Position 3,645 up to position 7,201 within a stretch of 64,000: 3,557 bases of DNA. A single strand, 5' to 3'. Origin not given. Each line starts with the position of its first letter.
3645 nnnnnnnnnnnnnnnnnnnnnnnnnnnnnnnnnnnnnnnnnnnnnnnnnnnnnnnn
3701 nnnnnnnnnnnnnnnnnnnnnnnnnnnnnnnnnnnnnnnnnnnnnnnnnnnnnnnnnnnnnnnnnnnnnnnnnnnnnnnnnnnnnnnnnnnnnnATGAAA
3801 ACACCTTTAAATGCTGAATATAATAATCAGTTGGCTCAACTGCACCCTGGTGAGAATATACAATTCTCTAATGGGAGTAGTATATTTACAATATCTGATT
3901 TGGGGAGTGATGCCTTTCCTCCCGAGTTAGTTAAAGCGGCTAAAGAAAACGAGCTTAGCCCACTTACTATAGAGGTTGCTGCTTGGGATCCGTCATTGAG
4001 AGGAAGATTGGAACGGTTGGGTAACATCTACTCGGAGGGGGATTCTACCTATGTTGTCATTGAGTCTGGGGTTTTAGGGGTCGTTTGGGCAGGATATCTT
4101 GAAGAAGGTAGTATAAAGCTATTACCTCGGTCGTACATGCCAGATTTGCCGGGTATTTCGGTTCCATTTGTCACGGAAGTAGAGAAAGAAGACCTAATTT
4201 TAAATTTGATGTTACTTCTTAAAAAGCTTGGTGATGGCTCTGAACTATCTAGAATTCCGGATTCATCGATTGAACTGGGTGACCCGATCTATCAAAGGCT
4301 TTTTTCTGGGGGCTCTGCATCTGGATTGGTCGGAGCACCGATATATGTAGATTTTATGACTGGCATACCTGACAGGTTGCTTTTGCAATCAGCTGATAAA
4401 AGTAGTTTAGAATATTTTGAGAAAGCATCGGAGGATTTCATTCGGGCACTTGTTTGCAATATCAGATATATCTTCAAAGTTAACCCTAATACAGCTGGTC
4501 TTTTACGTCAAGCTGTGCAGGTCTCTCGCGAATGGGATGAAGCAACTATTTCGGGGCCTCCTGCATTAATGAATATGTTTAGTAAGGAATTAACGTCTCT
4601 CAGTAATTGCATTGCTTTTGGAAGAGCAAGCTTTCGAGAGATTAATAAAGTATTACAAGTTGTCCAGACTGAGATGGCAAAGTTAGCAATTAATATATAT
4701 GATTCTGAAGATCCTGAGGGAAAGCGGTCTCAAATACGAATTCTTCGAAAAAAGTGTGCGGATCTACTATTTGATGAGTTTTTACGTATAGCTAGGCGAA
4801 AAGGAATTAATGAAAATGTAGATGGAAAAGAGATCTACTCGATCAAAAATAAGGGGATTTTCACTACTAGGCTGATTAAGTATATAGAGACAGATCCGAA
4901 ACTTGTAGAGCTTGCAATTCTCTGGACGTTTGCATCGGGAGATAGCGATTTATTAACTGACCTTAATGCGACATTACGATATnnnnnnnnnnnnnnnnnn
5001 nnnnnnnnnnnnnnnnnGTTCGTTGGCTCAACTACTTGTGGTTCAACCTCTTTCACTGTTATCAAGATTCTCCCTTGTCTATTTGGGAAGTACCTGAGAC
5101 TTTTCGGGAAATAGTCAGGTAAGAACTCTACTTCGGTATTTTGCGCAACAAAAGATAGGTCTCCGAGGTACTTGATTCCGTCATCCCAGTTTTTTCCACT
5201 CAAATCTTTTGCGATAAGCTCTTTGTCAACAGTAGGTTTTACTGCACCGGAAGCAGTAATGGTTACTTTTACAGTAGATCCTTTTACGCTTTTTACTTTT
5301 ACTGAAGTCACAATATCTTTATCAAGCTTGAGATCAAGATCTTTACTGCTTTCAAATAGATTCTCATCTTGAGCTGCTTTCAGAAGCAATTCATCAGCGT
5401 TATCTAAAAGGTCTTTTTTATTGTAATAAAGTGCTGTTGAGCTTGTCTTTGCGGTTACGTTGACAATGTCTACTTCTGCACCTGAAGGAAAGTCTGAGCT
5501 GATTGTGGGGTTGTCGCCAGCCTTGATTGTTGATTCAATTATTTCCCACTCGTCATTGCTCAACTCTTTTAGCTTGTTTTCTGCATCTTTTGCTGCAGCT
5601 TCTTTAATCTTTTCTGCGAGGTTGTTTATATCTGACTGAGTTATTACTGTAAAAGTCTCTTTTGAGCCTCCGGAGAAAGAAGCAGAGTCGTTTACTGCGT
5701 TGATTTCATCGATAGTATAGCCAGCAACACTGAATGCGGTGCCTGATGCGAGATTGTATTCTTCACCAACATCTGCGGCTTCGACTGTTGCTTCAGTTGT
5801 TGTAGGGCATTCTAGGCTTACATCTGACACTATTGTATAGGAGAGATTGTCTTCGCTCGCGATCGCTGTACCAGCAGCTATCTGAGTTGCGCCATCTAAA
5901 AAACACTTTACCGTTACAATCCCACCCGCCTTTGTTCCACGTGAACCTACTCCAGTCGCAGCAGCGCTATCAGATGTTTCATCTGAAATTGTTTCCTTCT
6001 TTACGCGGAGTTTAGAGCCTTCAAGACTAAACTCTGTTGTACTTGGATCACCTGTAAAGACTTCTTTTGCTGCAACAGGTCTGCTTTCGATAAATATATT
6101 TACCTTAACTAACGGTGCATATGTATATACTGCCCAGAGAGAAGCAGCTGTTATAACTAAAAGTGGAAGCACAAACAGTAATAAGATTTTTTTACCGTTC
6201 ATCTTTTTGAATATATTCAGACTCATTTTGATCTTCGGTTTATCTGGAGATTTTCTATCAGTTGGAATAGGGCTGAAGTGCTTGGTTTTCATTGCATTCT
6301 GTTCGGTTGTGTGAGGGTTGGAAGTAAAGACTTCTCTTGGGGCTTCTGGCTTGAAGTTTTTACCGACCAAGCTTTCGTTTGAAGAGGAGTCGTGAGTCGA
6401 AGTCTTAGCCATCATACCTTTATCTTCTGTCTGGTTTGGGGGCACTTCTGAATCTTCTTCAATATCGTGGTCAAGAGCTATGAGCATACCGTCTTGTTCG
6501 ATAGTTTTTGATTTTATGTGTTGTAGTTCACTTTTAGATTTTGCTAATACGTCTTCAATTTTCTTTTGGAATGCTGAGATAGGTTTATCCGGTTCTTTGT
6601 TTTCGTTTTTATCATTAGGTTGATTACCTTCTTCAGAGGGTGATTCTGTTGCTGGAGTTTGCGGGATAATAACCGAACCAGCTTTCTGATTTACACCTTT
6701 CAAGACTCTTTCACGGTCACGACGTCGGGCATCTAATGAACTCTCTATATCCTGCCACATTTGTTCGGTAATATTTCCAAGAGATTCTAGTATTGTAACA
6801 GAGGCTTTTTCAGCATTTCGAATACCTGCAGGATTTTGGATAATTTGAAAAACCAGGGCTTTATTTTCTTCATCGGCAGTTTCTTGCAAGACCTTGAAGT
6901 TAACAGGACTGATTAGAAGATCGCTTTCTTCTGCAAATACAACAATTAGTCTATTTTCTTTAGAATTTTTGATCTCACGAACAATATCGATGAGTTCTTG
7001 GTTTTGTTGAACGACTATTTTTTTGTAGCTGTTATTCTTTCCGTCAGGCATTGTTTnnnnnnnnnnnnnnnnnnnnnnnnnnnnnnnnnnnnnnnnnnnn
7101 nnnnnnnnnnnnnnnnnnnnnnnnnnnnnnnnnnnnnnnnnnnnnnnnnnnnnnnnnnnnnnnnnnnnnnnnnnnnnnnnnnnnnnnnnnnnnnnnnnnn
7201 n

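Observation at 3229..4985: Translationally coupled orphan gene pair between tRNA-Ser and the core division cluster: best candidate for an undescribed accessory system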

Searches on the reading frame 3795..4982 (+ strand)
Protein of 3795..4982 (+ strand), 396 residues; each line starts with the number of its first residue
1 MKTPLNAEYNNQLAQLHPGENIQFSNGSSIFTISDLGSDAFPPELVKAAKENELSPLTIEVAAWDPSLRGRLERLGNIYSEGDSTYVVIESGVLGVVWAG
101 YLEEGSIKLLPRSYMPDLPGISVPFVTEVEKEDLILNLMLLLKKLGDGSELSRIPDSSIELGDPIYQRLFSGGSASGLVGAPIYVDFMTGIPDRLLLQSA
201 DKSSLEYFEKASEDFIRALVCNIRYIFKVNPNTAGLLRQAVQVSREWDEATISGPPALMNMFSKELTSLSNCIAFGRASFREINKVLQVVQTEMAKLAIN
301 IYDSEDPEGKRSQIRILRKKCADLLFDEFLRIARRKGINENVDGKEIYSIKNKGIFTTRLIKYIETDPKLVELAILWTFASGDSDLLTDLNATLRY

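Call 4: search_protein_families(library=pfam, proteins=[window:3795-4982:+], max_evalue=1)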
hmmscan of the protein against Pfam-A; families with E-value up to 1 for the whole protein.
window:3795-4982:+ (396 aa): 0 families

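Call 5: search_protein_families(library=padloc, proteins=[window:3795-4982:+], max_evalue=1)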
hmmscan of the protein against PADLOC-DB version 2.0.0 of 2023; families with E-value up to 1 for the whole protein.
window:3795-4982:+ (396 aa): 0 families

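Call 6: search_protein_families(library=ncbifam, proteins=[window:3795-4982:+], max_evalue=1)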
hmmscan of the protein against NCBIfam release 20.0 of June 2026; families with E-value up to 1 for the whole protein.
window:3795-4982:+ (396 aa): 0 families

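Call 7: search_protein_families(library=phrogs, proteins=[window:3795-4982:+], max_evalue=1)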
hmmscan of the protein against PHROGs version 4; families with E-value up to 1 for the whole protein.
window:3795-4982:+ (396 aa): 1 family
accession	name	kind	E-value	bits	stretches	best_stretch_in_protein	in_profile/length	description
phrog_7496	-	unknown function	0.069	14.3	1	260-298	18-57/63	-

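Call 8: find_homologous_proteins(query=window:3795-4982:+, max_evalue=0.01)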
Query window:3795-4982:+ (396 aa): 1 proteins with E <= 0.01 among 8000 candidates.
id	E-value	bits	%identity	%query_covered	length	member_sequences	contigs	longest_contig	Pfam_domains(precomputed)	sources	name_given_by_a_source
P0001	4.2e-258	873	100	100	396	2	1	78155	-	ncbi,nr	ncbi:hypothetical protein H6764_02425 [Candidatus Nomurabacteria bacterium]|nr:hypothetical protein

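Call 13: search_solved_structures(query=window:3795-4982:+, max_evalue=10)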
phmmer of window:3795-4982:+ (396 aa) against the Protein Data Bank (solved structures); distinct sequences matched with E-value up to 10: 2.
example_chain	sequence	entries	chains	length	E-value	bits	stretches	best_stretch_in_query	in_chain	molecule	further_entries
4zqu_A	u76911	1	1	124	0.071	15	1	204-298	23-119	CdiA-CT toxin, Conserved domain protein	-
9tqb_E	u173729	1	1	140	1.4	10.7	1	162-243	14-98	KxDL domain-containing protein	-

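Call 15: find_encoding_contigs(protein=P0001, flank=10000, max_places=6)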
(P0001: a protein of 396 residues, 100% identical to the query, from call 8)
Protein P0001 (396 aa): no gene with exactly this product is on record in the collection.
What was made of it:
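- Tried and rejected: find_encoding_contigs for the window's own protein failed (call 15).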

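Call 19: find_related_loci(query=window:3795-4982:+, collection=viral_contigs, flank=10000)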
Query window:3795-4982:+ (396 aa) in viral_contigs; peptide patterns used: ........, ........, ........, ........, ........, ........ (x = any residue, [..] = any of these).
12 stretches matched a pattern, but none encodes a relative of the query by tblastn (E <= 1e-3).

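Call 22: search_protein_representatives(protein=window:3795-4982:+)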
Query: 396 residues. Proteins with E-value up to 0.001 (for the whole library): 1; up to 1e-10: 1; up to 1e-30: 1. The best 1 are listed.
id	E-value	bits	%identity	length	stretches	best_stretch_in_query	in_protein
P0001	1.3e-258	873.1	100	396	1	1-396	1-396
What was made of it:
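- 3795..4985 (+): Orphan gene B (396 aa, pI 4.9, 1 His, 3 Cys, no TM segment). Only self hits in 5.8e9 clusters (call 8) and in an exhaustive phmmer of 1.84e9 representatives (call 22).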

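Call 24: predict_structure(protein=window:3795-4982:+)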
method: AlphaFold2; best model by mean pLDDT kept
length: 396 residues; sequences in the alignment: 1
mean_pLDDT: 39.5   pTM: 0.30
mean pLDDT of the five models: 39.5, 37.6, 37.4, 37.0, 36.4
residues with pLDDT >= 90: 0; 70-90: 0; 50-70: 70; < 50: 326
segments of 3 or more residues with pLDDT < 50: 1-5, 7-303, 308-314, 344-352, 392-396
pLDDT, mean of each block of 10 residues (from residue 1): 38 41 30 28 37 34 38 42 40 38 42 41 34 37 37 28 30 27 26 27 32 32 30 33 32 38 43 36 46 43 46 50 58 59 47 52 55 55 54 48
secondary structure, 60 per line:
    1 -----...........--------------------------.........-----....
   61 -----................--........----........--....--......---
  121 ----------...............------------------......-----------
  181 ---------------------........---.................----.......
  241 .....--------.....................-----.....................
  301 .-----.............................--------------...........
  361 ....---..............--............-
elements in order: H6-16 H43-51 E57-60 H66-75 E76-81 E84-91 E96-103 E106-109 H112-117 H131-145 H164-169 H202-209 H213-229 H234-245 H254-274 H280-301 H307-335 H350-364 H368-381 H384-395

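Call 28: search_dna_similar(query=window:3795-4982:+, collection=phages, mode=protein, max_evalue=1)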
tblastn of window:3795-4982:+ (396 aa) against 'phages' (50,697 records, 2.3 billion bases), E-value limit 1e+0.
No match.

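Call 33: find_related_loci(query=window:3795-4982:+, collection=metagenome_contigs, flank=10000)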
Query window:3795-4982:+ (396 aa) in metagenome_contigs; peptide patterns used: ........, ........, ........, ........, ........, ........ (x = any residue, [..] = any of these).
131 stretches matched a pattern, but none encodes a relative of the query by tblastn (E <= 1e-3).

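Call 44: search_dna_similar(query=window:3795-4982:+, collection=plasmids, mode=protein, max_evalue=1)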
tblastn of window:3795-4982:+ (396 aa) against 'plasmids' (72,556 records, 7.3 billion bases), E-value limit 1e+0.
No match.

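Call 58: fold_search(model_id=the predicted structure, library=pdb)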
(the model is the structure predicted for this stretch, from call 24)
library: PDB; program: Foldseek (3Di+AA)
matches with E <= 10: 337; with E <= 0.001: 0
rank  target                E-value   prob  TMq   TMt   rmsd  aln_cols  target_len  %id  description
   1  9e2x_X                1.5e-01  0.41  0.23  0.14  22.4       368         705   11  Cryo-EM structure of yeast CMG helicase stalled at G4-containing DNA template, state 2 (released 2025-03-19)
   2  7ttc_D                1.7e-01  0.33  0.16  0.25  13.8       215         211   10  BamABCDE bound to substrate EspP (released 2022-03-30)
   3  9cnx_D                2.1e-01  0.30  0.16  0.24  13.7       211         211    9  CryoEM structure of BAM in complex with the PTB1 closed-state inhibitor (in DDM detergent) (released 2024-12-25)
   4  7ri5_D                2.6e-01  0.25  0.15  0.23  13.5       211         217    9  Structure of a BAM in MSP1E3D1 nanodiscs at 4 Angstrom resolution (released 2021-12-22)
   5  6z0c_D                4.2e-01  0.20  0.14  0.26  22.9       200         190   12  Structure of in silico modelled artificial Maquette-3 protein (released 2021-03-17)
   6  4tql_B                5.2e-01  0.13  0.12  0.18  32.7       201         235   16  Computationally designed three helix bundle (released 2014-10-15)
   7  7q83_B                6.1e-01  0.63  0.20  0.45   9.6       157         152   14  Crystal structure of S. cerevisiae Sso2 in complex with the pleckstrin homology domain of Sec3 (released 2022-08-31)
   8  7nri_D                6.1e-01  0.21  0.17  0.27  13.0       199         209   10  Structure of the darobactin-bound E. coli BAM complex (BamABCDE) (released 2021-04-21)
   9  9k84_A                6.4e-01  0.47  0.23  0.37   8.1       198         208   14  Cryo-EM structure of designed zinc-induced filament Fiber-n6-Zn1-HEHE-44 (released 2025-10-29)
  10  3qky                  6.7e-01  0.20  0.18  0.24  11.2       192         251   16  Crystal structure of Rhodothermus marinus BamD (released 2011-04-20)
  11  23as_0                6.7e-01  0.03  0.10  0.10  33.1       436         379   12  Structure of Arabidopsis SNX1 (Class l, 7-fold) (released 2026-03-18)
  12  6bd1_A                7.5e-01  0.12  0.12  0.18  15.2       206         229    9  Complex of 14-3-3 theta with an IRSp53 peptide phosphorylated at S366 (released 2018-10-24)
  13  8gjg_A                7.9e-01  0.13  0.13  0.26  16.0       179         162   13  De novo design of high-affinity protein binders to bioactive helical peptides (released 2024-01-10)
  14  4tql_A                8.3e-01  0.09  0.12  0.19  32.5       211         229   16  Computationally designed three helix bundle (released 2014-10-15)
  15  8bvq_D                8.8e-01  0.15  0.17  0.26  13.7       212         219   10  E. coli BAM complex (BamABCDE) bound to darobactin B (released 2023-05-24)
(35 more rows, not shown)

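Call 62: list_cluster_members(proteins=[P0001, P0002])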
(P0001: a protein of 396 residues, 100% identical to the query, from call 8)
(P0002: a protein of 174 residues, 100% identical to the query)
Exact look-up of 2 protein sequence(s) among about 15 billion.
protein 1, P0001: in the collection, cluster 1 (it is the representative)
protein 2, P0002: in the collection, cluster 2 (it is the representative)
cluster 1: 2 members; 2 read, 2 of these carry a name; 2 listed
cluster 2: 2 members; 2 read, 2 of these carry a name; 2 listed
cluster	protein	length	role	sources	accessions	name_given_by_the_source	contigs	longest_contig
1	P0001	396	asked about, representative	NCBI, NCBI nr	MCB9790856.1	hypothetical protein H6764_02425 [Candidatus Nomurabacteria bacterium] | hypothetical protein [Candidatus Nomurabacteria bacterium]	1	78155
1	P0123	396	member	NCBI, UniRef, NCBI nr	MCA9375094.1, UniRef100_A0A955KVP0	hypothetical protein KC622_02050 [Candidatus Dojkabacteria bacterium] | Uncharacterized protein n=1 Tax=Candidatus Dojkabacteria bacterium TaxID=2099670 ... | hypothetical protein [Candidatus Dojkabacteria bacterium]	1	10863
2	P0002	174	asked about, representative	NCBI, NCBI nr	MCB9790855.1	hypothetical protein H6764_02420 [Candidatus Nomurabacteria bacterium] | hypothetical protein [Candidatus Nomurabacteria bacterium]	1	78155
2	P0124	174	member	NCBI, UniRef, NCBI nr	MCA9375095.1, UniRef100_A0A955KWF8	hypothetical protein KC622_02055 [Candidatus Dojkabacteria bacterium] | Uncharacterized protein n=1 Tax=Candidatus Dojkabacteria bacterium TaxID=2099670 ... | hypothetical protein [Candidatus Dojkabacteria bacterium]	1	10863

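Call 65: find_encoding_contigs(protein=P0123, flank=10000, max_places=6)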
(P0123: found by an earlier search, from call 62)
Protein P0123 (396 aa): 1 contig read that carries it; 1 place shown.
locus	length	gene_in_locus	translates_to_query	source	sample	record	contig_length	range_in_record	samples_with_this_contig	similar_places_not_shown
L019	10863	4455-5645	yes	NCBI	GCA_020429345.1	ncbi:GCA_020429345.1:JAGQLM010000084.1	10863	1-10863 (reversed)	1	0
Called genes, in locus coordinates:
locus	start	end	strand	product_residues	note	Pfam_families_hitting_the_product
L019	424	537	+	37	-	PF13651:EcoRI_methylase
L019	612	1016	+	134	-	PF03073:TspO_MBR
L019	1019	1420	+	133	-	PF09945:DUF2177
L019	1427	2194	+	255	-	PF06966:DUF1295, PF04140:ICMT (weak)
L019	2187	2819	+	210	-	PF13460:NAD_binding_10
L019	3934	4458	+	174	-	-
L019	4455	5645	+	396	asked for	-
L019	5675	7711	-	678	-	PF04865:Baseplate_J (weak)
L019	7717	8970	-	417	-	PF06723:MreB_Mbl (weak), PF11104:PilM_2, PF06277:EutA (weak), PF14450:FtsA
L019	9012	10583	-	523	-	-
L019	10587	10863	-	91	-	PF17770:RNase_J_C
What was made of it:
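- Tried and rejected: The sister-strain copy, found through list_cluster_members (call 62), succeeded (call 65).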

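Call 74: search_solved_structures(query=window:3795-4982:+, max_evalue=1, show_alignments=1)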
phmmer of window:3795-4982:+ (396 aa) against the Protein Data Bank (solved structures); distinct sequences matched with E-value up to 1: 1.
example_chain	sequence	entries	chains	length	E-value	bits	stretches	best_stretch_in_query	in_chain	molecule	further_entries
4zqu_A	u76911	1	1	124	0.071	15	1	204-298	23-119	CdiA-CT toxin, Conserved domain protein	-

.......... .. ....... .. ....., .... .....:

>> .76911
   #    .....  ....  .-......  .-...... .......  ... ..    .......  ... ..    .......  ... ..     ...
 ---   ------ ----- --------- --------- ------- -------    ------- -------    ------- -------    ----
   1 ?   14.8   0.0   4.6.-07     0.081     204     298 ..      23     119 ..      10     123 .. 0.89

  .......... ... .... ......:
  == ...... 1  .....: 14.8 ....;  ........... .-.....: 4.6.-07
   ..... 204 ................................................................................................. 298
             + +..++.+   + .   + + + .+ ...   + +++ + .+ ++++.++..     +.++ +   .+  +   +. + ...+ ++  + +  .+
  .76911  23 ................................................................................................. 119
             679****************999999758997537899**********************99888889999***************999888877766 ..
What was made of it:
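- On Toxin-antitoxin / polymorphic toxin-immunity pairs: The only PDB match is CdiA-CT 4zqu_A at E=0.07, 15 bits, about 20% identity (calls 13, 74).
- There is a noise-level PDB match of B residues 204-298 to a CdiA-CT toxin (E=0.07, about 20% identity, call 74).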

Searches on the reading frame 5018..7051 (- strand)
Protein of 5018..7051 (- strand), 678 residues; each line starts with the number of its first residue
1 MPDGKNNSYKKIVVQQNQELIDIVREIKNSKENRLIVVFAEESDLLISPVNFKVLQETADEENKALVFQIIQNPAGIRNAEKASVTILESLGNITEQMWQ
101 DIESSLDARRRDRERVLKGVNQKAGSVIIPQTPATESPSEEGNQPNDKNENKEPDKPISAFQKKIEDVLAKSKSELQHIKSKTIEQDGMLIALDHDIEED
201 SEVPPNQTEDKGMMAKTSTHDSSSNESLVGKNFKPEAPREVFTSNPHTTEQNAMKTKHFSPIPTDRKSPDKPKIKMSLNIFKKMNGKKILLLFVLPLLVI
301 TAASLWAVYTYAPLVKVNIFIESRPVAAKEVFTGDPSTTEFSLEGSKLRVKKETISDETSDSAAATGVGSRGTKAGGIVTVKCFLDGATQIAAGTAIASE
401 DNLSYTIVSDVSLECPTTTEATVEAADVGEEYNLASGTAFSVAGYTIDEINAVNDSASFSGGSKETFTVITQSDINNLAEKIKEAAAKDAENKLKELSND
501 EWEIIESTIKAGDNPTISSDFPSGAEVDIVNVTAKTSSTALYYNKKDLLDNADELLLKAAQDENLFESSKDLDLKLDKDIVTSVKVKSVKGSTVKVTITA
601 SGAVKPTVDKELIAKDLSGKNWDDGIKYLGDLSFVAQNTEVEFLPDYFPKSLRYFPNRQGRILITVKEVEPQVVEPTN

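Call 4: search_protein_families(library=pfam, proteins=[window:5018-7051:-], max_evalue=1)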
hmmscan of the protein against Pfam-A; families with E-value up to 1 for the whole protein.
window:5018-7051:- (678 aa): 2 families
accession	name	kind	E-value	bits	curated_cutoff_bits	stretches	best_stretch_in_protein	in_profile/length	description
PF04865.19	Baseplate_J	-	2.6e-06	27.3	21.1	1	371-463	19-110/255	Baseplate J-like protein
PF20835.2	PA_Ig-like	-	0.66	10.1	27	1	542-584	4-46/155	Anthrax protective antigen, immunoglobulin-like domain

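Call 35: find_related_loci(query=window:5018-7051:-, collection=metagenome_contigs, flank=8000)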
Query window:5018-7051:- (678 aa) in metagenome_contigs; peptide patterns used: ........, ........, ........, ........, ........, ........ (x = any residue, [..] = any of these).
198 stretches matched a pattern, but none encodes a relative of the query by tblastn (E <= 1e-3).
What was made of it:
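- Tried and rejected: Closer relatives in metagenome contigs through the neighbouring gene: none (call 35).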
